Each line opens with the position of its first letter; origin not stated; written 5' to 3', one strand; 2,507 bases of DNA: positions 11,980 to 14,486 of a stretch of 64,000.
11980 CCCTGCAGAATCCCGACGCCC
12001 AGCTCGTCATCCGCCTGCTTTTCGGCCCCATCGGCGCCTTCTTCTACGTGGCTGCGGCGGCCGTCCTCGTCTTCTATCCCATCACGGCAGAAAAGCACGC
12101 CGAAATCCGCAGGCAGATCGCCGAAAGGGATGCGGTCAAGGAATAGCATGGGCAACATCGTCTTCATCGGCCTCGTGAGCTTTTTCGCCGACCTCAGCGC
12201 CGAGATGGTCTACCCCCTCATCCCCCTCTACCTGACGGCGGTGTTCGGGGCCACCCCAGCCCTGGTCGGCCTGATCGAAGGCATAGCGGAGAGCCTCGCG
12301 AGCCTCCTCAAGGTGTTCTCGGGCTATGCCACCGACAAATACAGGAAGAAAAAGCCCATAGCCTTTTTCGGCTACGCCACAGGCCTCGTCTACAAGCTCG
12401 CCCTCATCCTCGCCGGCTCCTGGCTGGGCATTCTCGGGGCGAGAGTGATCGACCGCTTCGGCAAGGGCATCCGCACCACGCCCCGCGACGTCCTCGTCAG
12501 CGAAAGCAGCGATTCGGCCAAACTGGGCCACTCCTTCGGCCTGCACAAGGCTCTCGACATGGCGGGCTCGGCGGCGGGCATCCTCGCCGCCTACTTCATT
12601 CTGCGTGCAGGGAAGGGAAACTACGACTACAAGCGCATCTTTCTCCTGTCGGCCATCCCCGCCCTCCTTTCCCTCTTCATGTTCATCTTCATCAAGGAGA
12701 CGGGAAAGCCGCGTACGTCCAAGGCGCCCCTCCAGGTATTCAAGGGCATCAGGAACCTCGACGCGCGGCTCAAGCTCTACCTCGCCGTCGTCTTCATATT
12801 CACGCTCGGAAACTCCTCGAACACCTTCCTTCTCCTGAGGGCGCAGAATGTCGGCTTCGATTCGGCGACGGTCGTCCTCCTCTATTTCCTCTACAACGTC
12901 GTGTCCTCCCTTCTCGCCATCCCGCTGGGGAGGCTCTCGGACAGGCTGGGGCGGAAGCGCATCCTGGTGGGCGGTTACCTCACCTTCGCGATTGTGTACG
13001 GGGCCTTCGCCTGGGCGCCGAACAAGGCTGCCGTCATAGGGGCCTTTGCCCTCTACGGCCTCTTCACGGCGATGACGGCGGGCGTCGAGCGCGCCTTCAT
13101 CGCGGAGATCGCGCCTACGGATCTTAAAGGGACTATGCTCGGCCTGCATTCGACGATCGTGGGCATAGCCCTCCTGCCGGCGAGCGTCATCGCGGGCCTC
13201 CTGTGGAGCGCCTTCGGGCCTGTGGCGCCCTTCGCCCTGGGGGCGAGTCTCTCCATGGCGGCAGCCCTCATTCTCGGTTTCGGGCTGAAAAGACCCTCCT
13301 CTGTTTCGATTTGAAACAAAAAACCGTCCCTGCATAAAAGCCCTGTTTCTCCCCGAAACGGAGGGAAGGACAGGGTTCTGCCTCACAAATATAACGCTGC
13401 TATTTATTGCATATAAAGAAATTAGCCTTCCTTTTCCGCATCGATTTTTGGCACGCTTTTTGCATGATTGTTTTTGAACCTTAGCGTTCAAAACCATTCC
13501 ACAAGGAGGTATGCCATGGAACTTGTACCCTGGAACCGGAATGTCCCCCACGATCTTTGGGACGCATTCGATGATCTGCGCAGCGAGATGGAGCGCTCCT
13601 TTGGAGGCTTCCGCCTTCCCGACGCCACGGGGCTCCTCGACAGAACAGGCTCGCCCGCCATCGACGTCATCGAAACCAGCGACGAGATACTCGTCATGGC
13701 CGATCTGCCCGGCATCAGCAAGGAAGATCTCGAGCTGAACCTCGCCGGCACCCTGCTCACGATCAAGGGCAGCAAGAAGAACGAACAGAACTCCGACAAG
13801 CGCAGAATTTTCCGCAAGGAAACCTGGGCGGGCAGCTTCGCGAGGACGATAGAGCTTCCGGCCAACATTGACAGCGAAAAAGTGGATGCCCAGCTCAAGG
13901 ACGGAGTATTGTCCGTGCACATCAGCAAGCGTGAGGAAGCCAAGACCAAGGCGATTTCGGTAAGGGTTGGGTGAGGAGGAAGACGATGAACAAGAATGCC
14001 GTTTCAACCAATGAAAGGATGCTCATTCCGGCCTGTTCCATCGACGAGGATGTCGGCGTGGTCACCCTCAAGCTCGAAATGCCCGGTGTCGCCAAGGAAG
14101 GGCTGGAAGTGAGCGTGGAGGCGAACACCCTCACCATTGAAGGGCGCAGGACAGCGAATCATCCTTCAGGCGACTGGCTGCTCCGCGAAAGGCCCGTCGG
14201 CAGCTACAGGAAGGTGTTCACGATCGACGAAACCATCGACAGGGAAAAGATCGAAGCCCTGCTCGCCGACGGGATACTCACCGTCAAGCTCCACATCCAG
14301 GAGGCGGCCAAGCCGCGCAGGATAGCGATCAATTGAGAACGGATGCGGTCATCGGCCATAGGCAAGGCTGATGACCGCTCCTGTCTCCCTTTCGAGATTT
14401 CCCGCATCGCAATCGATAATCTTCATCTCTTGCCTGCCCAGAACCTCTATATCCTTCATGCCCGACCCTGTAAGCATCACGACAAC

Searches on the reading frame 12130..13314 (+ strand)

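Call 3: search_protein_families(library=pfam, proteins=[window:12130-13314:+], max_evalue=0.01)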
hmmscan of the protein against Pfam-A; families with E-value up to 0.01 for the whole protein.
window:12130-13314:+ (394 aa): 3 families
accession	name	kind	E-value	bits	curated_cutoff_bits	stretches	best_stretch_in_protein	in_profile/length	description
PF07690.21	MFS_1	-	1.3e-39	136.5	33.4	2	14-233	2-223/347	Major Facilitator Superfamily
PF00083.30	Sugar_tr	-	7.3e-10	38.7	22.3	2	248-364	48-166/452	Sugar (and other) transporter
PF12832.13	MFS_1_like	-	1.8e-08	34.3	25.2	1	18-368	11-371/373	MFS_1 like family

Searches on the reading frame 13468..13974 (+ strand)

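Call 3: search_protein_families(library=pfam, proteins=[window:13468-13974:+], max_evalue=0.01)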
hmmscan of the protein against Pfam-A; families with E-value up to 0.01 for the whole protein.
window:13468-13974:+ (168 aa): 2 families
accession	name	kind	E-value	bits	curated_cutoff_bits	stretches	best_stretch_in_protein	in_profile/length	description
PF00011.27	HSP20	-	1.1e-22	80.5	20.8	1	67-166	2-100/102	Hsp20/alpha crystallin family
PF17886.7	ArsA_HSP20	-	2.4e-07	30.6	22.5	1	73-151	3-62/63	HSP20-like domain found in ArsA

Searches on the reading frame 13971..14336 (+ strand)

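Call 3: search_protein_families(library=pfam, proteins=[window:13971-14336:+], max_evalue=0.01)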
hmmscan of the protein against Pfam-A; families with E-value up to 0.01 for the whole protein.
window:13971-14336:+ (121 aa): 2 families
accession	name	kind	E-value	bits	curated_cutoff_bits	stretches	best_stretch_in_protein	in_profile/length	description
PF00011.27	HSP20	-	5.2e-19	68.7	20.8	1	30-121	8-102/102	Hsp20/alpha crystallin family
PF17886.7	ArsA_HSP20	-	0.00089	19.2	22.5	1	32-106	5-62/63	HSP20-like domain found in ArsA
